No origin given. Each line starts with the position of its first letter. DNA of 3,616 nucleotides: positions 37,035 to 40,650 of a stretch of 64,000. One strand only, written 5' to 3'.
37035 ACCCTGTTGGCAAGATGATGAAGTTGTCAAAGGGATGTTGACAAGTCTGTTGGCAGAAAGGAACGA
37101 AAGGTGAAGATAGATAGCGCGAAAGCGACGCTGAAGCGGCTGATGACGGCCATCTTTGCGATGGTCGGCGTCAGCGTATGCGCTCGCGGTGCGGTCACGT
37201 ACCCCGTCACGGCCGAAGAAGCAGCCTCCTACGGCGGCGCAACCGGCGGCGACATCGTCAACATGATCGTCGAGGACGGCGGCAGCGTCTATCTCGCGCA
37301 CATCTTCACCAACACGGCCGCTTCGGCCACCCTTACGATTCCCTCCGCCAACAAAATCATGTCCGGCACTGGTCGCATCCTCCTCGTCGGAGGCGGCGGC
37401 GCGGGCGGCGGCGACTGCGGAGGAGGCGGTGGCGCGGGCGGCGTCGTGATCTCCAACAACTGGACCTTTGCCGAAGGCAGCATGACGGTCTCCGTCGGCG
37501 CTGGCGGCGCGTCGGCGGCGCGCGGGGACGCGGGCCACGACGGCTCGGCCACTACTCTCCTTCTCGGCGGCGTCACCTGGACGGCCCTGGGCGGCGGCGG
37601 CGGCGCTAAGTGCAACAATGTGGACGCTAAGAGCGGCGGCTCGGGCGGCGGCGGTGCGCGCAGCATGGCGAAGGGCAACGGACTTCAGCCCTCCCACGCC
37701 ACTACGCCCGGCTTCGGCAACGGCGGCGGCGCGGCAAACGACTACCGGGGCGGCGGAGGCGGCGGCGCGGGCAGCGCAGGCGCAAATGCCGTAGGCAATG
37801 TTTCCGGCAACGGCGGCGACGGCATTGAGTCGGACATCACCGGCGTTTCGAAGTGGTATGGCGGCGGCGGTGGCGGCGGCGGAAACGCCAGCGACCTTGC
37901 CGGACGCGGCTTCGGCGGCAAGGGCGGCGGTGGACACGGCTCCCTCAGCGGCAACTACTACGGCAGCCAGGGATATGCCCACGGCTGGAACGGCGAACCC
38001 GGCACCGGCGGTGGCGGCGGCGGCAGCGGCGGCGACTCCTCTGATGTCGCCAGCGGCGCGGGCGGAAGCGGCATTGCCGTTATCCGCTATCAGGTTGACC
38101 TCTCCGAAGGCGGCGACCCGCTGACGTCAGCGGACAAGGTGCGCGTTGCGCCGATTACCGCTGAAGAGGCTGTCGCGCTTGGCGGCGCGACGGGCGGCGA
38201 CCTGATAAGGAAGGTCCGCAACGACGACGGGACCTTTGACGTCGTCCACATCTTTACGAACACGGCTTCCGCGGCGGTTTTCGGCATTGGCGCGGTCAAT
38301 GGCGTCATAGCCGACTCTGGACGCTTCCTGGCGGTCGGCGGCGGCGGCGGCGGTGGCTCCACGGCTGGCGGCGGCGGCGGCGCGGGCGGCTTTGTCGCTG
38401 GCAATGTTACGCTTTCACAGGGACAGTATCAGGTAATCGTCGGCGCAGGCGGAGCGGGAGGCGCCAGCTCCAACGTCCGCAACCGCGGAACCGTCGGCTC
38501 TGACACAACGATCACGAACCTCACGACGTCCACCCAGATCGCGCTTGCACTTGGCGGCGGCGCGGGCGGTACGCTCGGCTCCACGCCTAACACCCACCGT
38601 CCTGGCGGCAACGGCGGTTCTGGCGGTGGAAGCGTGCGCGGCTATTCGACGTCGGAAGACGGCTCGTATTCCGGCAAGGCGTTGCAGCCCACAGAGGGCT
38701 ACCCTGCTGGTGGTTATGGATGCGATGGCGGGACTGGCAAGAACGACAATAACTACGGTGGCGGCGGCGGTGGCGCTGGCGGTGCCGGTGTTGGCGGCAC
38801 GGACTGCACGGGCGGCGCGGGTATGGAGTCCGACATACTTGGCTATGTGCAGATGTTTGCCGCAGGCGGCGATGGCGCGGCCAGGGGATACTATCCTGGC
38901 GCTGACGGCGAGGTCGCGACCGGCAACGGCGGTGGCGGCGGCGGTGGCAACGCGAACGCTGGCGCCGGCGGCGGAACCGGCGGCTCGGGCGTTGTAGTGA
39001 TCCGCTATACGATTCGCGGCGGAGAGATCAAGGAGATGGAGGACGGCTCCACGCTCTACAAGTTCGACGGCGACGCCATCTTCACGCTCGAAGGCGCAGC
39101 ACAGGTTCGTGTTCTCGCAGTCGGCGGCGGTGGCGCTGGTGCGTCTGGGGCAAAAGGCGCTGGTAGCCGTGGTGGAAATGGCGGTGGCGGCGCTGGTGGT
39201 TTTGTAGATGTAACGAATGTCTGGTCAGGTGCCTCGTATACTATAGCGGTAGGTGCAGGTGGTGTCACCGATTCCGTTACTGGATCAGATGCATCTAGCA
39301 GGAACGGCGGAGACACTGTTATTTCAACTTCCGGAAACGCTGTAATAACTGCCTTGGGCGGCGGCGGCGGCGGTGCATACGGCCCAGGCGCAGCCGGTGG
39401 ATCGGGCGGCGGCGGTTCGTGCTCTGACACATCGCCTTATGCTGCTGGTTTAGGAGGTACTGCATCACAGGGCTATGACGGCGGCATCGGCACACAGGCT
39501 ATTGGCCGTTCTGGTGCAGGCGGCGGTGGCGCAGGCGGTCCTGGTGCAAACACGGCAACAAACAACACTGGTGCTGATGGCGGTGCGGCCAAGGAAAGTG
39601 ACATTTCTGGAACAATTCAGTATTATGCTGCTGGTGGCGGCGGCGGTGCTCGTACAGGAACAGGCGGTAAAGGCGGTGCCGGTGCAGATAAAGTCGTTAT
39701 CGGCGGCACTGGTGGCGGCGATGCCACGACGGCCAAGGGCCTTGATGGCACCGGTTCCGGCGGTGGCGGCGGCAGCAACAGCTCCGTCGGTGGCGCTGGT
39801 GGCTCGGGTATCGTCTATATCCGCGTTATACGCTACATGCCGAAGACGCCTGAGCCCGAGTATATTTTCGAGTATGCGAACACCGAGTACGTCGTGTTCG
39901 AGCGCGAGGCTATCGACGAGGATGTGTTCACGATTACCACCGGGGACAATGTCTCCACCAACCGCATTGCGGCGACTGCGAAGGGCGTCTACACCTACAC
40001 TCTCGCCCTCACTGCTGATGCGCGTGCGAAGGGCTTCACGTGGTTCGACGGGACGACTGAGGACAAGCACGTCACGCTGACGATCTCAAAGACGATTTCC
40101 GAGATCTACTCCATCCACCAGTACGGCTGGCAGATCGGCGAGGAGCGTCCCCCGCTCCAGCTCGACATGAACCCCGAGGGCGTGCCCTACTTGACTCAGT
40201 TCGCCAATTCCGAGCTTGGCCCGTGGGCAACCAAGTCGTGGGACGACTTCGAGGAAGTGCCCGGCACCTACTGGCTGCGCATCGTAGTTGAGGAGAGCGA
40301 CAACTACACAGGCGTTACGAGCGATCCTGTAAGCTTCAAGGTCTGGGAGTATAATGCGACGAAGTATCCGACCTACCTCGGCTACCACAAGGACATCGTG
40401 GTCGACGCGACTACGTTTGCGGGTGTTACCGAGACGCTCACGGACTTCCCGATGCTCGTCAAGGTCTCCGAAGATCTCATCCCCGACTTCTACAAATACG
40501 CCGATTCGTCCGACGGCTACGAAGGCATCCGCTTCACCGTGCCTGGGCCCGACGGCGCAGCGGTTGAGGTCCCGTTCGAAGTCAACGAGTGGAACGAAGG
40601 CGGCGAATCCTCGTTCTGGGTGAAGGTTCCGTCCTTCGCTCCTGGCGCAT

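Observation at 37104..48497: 3797-aa exported megaprotein with a triplicated roughly 300-aa glycine-rich module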

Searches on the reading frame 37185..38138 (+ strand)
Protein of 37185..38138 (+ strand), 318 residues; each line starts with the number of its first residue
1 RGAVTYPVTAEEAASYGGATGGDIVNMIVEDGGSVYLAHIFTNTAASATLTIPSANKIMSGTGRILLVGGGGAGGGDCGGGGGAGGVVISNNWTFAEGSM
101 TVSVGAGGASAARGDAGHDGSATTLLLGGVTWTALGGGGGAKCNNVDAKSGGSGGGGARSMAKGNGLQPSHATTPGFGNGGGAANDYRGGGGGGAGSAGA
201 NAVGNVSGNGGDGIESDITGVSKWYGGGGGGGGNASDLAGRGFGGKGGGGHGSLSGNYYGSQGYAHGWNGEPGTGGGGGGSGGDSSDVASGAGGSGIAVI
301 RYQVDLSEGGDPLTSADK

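Call 19: search_solved_structures(query=A1, max_evalue=10, show_alignments=2)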
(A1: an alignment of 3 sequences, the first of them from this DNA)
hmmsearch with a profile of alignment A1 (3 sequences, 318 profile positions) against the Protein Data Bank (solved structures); distinct sequences matched with E-value up to 10: 1.
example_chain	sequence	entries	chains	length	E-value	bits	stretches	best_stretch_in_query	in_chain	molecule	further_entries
7tcy_A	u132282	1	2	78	1.2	11.8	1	3-46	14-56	Non-receptor tyrosine-protein kinase TNK1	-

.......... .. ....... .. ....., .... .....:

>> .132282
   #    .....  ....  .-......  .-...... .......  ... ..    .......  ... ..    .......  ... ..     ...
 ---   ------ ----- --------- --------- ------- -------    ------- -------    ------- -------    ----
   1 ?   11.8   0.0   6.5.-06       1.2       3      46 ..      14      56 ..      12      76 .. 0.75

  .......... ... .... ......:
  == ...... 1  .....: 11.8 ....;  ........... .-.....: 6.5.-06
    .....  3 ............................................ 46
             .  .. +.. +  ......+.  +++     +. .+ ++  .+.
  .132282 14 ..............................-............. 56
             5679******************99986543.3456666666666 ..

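Call 40: search_protein_families(library=phrogs, proteins=[window:37185-38138:+], max_evalue=0.01)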
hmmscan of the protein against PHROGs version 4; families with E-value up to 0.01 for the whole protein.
window:37185-38138:+ (318 aa): 1 family
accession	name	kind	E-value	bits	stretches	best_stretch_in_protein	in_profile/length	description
phrog_2295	-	unknown function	1.2e-41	144.3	1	13-305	553-849/1183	-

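Call 47: predict_structure(alignment_id=A5)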
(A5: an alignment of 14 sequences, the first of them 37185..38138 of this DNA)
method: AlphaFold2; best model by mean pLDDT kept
length: 318 residues; sequences in the alignment: 14
mean_pLDDT: 89.0   pTM: 0.90
mean pLDDT of the five models: 89.0, 89.0, 88.7, 88.2, 87.9
residues with pLDDT >= 90: 204; 70-90: 83; 50-70: 24; < 50: 7
segments of 3 or more residues with pLDDT < 50: 315-318
pLDDT, mean of each block of 10 residues (from residue 1): 77 82 86 87 91 88 97 93 98 93 97 92 94 97 89 94 95 92 91 98 93 96 97 76 96 71 79 97 79 98 79 51
secondary structure, 60 per line:
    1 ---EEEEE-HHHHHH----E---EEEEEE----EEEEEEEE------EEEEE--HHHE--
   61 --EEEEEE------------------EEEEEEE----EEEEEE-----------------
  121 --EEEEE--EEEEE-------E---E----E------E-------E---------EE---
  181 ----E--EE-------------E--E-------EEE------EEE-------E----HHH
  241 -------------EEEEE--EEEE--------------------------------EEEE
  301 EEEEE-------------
elements in order: E4-8 H10-15 E24-29 E34-41 E48-52 E63-68 E87-93 E98-103 E123-127 E130-134 E214-216 E223-225 E254-258 E261-264 E297-305
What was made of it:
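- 37194..38093 (+): Glycine-rich module 1, subtype A (aa ~31-330): TNF-like sandwich plus glycine-rich lattice. AF2 model pLDDT 89, pTM 0.90 (call 47).
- On Pfam PF21722 Gly_rich_2: AF2 pLDDT 89 (call 47).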

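Call 49: fold_search(model_id=the predicted structure, library=pdb)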
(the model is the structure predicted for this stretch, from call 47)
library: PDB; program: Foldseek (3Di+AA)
matches with E <= 10: 141; with E <= 0.001: 6
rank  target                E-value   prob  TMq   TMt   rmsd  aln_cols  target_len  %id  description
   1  9d93_Qb               6.6e-06  1.00  0.41  0.54   8.7       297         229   22  Mycobacteriophage Bxb1 tail tip - Composite map and model (released 2024-09-25)
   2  7ypx_A                9.5e-06  1.00  0.41  0.50   7.2       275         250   20  Cyanophage Pam3 fiber (released 2022-11-09)
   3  9d93_Qa               1.3e-05  1.00  0.42  0.55   8.6       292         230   22  Mycobacteriophage Bxb1 tail tip - Composite map and model (released 2024-09-25)
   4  7mzy_A                3.3e-04  0.77  0.22  0.22  14.7       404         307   15  Anaplastic lymphoma kinase (ALK) extracellular fragment of ligand binding region 673-986 (released 2021-11-24)
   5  7nx0_C                4.3e-04  0.95  0.24  0.26  15.1       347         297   18  LTK:ALKAL1 complex stabilized by a Nanobody (released 2021-10-27)
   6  7nx0_B                8.5e-04  0.91  0.24  0.25  15.0       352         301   18  LTK:ALKAL1 complex stabilized by a Nanobody (released 2021-10-27)
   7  7mzy_B                1.8e-03  0.72  0.22  0.23  14.8       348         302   14  Anaplastic lymphoma kinase (ALK) extracellular fragment of ligand binding region 673-986 (released 2021-11-24)
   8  7nx1                  1.9e-03  0.77  0.22  0.24  15.4       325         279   17  TG domain of LTK (released 2021-10-27)
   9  7nx4                  2.0e-03  0.84  0.25  0.23  15.8       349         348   17  Crystal structure of the TG and EGF-like domains of ALK (released 2021-10-27)
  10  7ls0_B                2.4e-03  0.69  0.24  0.21  13.6       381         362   14  Structure of the Human ALK GRD bound to AUG (released 2021-11-24)
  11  7ls0_A                2.4e-03  0.57  0.21  0.19  14.3       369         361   15  Structure of the Human ALK GRD bound to AUG (released 2021-11-24)
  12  7ls0_C                3.1e-03  0.66  0.24  0.21  15.4       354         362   17  Structure of the Human ALK GRD bound to AUG (released 2021-11-24)
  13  7n00_A                3.5e-03  0.69  0.23  0.22  14.9       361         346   16  Anaplastic lymphoma kinase (ALK) extracellular fragment of ligand binding region 648-1025 in complex with AUG-alpha (released 2021-11-24)
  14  7yfw_a                4.3e-03  0.99  0.37  0.41   7.8       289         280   19  Cyanophage Pam3 fiber (released 2023-01-18)
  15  9g5i_A                4.5e-03  0.57  0.23  0.22  15.9       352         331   16  Cryo-EM structure of a 2:1 ALK:ALKAL2 complex obtained after re-processing of EMPIAR-10930 data (released 2025-03-12)
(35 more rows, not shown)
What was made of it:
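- On Pfam PF21722 Gly_rich_2: All 25 top PDB matches are Pam3, Bxb1 or ALK/LTK (call 49).
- Closest known: Cyanophage Pam3 tail fibre gp24. Same: These are the best solved structural matches (E about 1e-5, probability 1.0; call 49).
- Closest known: ALK/LTK extracellular TNF-like plus glycine-rich ligand-binding region. Same: Foldseek matches at E 3e-4 to 3e-2 (call 49).
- These fill all 25 top ranks (call 49).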

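Call 62: search_protein_representatives(alignment_id=A5)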
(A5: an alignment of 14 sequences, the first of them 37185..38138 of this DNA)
Query: 14 sequences, 314 profile positions. Proteins with E-value up to 0.001 (for the whole library): 34567; up to 1e-10: 21841; up to 1e-30: 2710. The best 150 are listed.
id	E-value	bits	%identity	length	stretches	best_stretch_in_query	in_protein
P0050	3.5e-245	828.3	-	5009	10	34-301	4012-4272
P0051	4.3e-225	762.3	-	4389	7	16-306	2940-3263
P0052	3.8e-222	752.6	-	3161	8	31-306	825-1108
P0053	3.0e-209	710.2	-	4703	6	34-305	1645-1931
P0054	5.9e-209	709.3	-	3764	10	34-301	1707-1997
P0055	4.1e-207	703.2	-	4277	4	12-308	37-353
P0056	5.9e-198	673.1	-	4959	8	19-301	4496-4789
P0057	7.4e-193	656.4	-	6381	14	23-307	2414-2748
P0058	1.9e-185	632.0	-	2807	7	35-304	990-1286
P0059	8.9e-185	629.8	-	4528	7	35-304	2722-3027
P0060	1.5e-184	629.1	-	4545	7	49-305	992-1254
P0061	1.0e-183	626.4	-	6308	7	28-305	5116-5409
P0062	2.7e-182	621.7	-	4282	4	4-302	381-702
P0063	8.3e-168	574.1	-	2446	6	38-306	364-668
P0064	1.8e-165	566.4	-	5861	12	41-305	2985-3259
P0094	8.1e-114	396.7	-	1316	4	17-303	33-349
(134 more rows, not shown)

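Call 66: search_protein_families(library=pfam, proteins=[P0052, P0058, P0063, P0094], max_evalue=0.001)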
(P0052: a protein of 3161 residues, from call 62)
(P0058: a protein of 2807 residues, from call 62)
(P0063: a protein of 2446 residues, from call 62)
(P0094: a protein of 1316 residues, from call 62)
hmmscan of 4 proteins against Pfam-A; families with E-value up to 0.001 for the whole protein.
P0052 (3161 aa): 2 families
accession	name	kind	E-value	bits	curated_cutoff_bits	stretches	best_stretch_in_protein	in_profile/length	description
PF21722.4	Gly_rich_2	-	1e-121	405.5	24.3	8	505-762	12-225/226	Glycine-rich domain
PF13385.13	Laminin_G_3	-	1.6e-13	51.5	27.6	1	2380-2536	15-151/151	Concanavalin A-like lectin/glucanases superfamily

P0058 (2807 aa): 2 families
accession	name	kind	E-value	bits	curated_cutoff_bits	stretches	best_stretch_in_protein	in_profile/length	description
PF21722.4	Gly_rich_2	-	8.3e-107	356.8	24.3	7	2277-2547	6-226/226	Glycine-rich domain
PF13884.11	Peptidase_S74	-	4.2e-14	53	22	1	2597-2655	1-56/58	Chaperone of endosialidase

P0063 (2446 aa): 2 families
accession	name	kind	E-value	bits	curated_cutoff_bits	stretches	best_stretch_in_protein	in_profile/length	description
PF21722.4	Gly_rich_2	-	7.9e-77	258.7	24.3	6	90-343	3-226/226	Glycine-rich domain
PF13884.11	Peptidase_S74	-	1.2e-12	48.4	22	1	2304-2362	1-56/58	Chaperone of endosialidase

P0094 (1316 aa): 1 family
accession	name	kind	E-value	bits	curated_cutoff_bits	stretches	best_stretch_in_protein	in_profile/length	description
PF21722.4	Gly_rich_2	-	9.2e-39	134.2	24.3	4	1042-1302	17-225/226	Glycine-rich domain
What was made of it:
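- On Phage tail fibre / receptor-binding protein: By contrast, Peptidase_S74 is present in other Gly_rich_2 giants, P0058 and P0063 (call 66).
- Other multi-copy Gly_rich_2 giants carry the tail-fibre chaperone domain Peptidase_S74 (call 66).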

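Call 77: fold_search(model_id=the predicted structure, library=viral)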
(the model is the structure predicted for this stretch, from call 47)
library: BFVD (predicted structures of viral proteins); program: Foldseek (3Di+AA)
matches with E <= 10: 470; with E <= 0.001: 217
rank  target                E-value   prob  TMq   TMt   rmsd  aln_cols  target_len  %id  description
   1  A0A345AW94            7.1e-22  1.00  0.75  0.62   3.1       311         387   38  Glycine-rich domain-containing protein [Cyanophage S-TIM4]
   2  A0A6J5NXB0            2.9e-20  1.00  0.69  0.71   4.9       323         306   33  Glycine-rich domain-containing protein [uncultured Caudovirales phage]
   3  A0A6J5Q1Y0            6.6e-20  1.00  0.71  0.50   3.1       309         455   36  Glycine-rich domain-containing protein [uncultured Caudovirales phage]
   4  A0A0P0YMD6            7.7e-19  1.00  0.71  0.45   2.8       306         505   33  (no name in the UniProt tables at hand)
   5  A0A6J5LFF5            1.1e-18  1.00  0.65  0.35   8.3       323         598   31  Glycine-rich domain-containing protein [uncultured Caudovirales phage]
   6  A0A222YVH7            1.7e-18  1.00  0.72  0.38   4.3       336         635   34  Glycine-rich domain-containing protein [Synechococcus phage Bellamy]
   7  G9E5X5                5.9e-18  1.00  0.71  0.34   3.6       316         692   34  Glycine-rich domain-containing protein [Micromonas pusilla virus SP1]
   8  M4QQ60                8.5e-18  1.00  0.64  0.47   5.0       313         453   35  (no name in the UniProt tables at hand)
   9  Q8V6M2                9.0e-18  1.00  0.69  0.73   5.4       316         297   34  Glycine-rich domain-containing protein [Halorubrum phage HF2]
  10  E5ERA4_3              1.0e-17  1.00  0.65  0.18  12.0       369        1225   30  (no name in the UniProt tables at hand)
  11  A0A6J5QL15            1.9e-17  1.00  0.66  0.56   3.9       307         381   32  Glycine-rich domain-containing protein [uncultured Caudovirales phage]
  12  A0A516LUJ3            4.3e-17  1.00  0.64  0.20   9.9       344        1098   32  (no name in the UniProt tables at hand)
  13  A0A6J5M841            4.8e-17  1.00  0.71  0.44   5.8       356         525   30  Uncharacterized protein [uncultured Caudovirales phage]
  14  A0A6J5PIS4            5.3e-17  1.00  0.63  0.24   3.8       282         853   36  Glycine-rich domain-containing protein [uncultured Caudovirales phage]
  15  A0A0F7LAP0            5.3e-17  1.00  0.71  0.22   3.3       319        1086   32  Glycine-rich domain-containing protein [uncultured marine virus]
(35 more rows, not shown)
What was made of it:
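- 37194..38093 (+): Foldseek PDB and BFVD matches (calls 49, 77).
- On Pfam PF21722 Gly_rich_2: BFVD TM up to 0.75 (call 77).
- Foldseek against BFVD: 217 matches at E <= 1e-3, TM up to 0.75, 30-38% identity (call 77). The modules match a phage protein family (PHROG 2295, call 40) and phage tail proteins (calls 49, 77).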

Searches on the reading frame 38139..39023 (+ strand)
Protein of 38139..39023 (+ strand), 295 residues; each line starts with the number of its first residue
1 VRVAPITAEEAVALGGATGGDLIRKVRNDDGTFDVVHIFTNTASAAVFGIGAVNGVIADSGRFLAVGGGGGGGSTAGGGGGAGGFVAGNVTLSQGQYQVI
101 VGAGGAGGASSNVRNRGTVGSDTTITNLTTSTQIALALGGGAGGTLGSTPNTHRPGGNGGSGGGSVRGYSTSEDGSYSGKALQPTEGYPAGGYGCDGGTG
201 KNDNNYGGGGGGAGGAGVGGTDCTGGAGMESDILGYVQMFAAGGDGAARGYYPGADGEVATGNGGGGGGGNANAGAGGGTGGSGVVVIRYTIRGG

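Call 33: find_homologous_proteins(query=window:38139-39023:+, max_evalue=0.00001)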
Query seq(295 aa) (295 aa): 11 proteins with E <= 0.00001 among 8000 candidates.
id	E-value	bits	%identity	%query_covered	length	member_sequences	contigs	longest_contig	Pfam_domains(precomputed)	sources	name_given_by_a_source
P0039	2.6e-27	114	49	41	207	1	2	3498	PF21722.5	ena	-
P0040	4.4e-18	84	59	6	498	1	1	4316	PF21722.5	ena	-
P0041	5.4e-14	70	-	-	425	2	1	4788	PF21722.5,PF18998.7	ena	-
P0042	1.6e-8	52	42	27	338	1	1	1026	PF21722.5,PF18998.7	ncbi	-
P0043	1.1e-7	50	-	-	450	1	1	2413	PF21722.5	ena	-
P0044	1.4e-7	49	48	24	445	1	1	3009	PF21722.5,PF15711.11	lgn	-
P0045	1.7e-7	49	40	12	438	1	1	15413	PF21722.5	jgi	jgi:hypothetical protein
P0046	2.2e-7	49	-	-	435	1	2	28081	PF21722.5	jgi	jgi:hypothetical protein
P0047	8.4e-7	47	-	-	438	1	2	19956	PF21722.5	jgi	jgi:hypothetical protein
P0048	2.7e-6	45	55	7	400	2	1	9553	PF21722.5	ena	-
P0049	9.7e-6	43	67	4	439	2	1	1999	PF21722.5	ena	-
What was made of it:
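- Tried and rejected: A single module as query was likewise swamped and gave 11 matches (call 33).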

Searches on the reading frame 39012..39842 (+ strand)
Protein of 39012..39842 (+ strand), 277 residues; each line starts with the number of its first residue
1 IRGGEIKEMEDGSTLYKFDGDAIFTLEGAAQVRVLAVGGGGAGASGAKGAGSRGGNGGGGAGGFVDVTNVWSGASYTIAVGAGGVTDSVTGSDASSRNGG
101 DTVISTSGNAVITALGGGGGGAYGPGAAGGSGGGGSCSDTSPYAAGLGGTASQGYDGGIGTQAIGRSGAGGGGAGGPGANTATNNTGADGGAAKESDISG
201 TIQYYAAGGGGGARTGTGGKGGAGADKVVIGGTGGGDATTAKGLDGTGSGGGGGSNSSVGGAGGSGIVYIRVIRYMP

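Call 40: search_protein_families(library=phrogs, proteins=[window:39012-39842:+], max_evalue=0.01)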
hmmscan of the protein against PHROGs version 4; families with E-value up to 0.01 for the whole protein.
window:39012-39842:+ (277 aa): 1 family
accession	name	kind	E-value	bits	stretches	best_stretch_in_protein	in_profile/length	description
phrog_2295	-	unknown function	2.2e-35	123.6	1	4-271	567-845/1183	-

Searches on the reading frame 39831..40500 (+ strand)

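Call 58: search_protein_families(library=pfam, proteins=[window:39831-40500:+], max_evalue=10)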
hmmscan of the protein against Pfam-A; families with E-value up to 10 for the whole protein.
window:39831-40500:+ (223 aa): 1 family
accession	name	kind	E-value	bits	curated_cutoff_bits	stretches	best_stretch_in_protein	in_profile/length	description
PF07668.16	MpPF1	-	0.0045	16.8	22.7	1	40-86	266-311/314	M penetrans paralogue family 1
